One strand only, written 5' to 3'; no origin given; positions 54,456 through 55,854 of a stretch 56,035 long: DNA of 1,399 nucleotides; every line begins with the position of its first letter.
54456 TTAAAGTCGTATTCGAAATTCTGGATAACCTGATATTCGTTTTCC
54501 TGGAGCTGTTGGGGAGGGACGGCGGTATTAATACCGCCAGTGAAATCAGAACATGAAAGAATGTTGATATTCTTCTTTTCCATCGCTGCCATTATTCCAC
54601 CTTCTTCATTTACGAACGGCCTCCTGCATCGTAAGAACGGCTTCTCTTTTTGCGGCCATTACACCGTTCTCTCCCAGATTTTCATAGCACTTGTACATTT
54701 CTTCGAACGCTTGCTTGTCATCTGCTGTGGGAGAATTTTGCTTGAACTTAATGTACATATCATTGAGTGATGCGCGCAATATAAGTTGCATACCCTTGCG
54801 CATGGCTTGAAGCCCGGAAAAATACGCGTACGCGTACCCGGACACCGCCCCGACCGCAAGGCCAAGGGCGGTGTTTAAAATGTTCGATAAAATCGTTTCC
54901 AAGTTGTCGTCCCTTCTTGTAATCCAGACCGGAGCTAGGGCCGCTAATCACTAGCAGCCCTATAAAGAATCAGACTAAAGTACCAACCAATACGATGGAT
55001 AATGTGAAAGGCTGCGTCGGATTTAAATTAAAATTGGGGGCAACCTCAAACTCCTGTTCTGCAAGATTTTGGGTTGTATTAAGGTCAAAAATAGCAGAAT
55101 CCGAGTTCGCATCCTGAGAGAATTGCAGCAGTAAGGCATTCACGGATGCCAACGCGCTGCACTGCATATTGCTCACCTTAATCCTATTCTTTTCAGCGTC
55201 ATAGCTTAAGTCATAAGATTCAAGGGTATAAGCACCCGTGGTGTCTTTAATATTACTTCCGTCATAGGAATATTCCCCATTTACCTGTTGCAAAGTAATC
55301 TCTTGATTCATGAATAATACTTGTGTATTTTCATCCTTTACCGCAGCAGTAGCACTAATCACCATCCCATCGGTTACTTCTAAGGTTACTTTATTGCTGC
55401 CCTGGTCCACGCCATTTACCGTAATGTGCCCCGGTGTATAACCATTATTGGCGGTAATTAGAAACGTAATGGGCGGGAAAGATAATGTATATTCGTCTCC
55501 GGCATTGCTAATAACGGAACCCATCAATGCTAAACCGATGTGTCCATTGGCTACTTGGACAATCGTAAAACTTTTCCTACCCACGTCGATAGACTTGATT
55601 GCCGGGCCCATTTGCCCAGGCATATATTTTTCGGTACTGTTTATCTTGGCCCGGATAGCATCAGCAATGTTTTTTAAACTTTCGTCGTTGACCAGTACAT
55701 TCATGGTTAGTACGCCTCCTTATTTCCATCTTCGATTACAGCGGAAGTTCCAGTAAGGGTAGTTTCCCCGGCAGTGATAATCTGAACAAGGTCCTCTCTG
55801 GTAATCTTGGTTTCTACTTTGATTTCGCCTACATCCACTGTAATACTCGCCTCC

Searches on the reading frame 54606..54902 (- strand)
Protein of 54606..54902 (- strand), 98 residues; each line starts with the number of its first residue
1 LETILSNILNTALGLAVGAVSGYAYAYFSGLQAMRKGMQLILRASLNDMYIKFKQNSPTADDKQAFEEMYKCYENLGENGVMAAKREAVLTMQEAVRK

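Call 3: search_protein_families(library=pfam, proteins=[window:54606-54902:-], max_evalue=1)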
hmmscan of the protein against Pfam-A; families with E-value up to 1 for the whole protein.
window:54606-54902:- (98 aa): 2 families
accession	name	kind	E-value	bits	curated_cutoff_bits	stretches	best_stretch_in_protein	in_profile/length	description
PF09252.15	Feld-I_B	-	0.015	15.7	24.1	1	27-82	4-49/67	Allergen Fel d I-B chain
PF06563.17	DUF1125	-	0.043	14.8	28.3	1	30-56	6-32/66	Protein of unknown function (DUF1125)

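Call 4: search_protein_families(library=phrogs, proteins=[window:54606-54902:-], max_evalue=0.01)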
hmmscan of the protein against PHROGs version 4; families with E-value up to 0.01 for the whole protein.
window:54606-54902:- (98 aa): 2 families
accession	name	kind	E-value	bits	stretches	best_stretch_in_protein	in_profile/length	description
phrog_4105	-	unknown function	2.3e-08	35.3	1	19-84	18-88/103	-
phrog_4257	-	unknown function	0.0076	17.5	1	30-82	68-121/138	-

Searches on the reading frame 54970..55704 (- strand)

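Call 3: search_protein_families(library=pfam, proteins=[window:54970-55704:-], max_evalue=1)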
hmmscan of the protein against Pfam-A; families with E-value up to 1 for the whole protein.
window:54970-55704:- (244 aa): 0 families

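Call 4: search_protein_families(library=phrogs, proteins=[window:54970-55704:-], max_evalue=0.01)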
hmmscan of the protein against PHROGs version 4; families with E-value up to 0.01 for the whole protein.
window:54970-55704:- (244 aa): 2 families
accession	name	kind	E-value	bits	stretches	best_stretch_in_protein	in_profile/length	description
phrog_368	-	unknown function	0.00058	20.9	1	123-210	55-148/239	-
phrog_29123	-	unknown function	0.0036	16.9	1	4-45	59-102/459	-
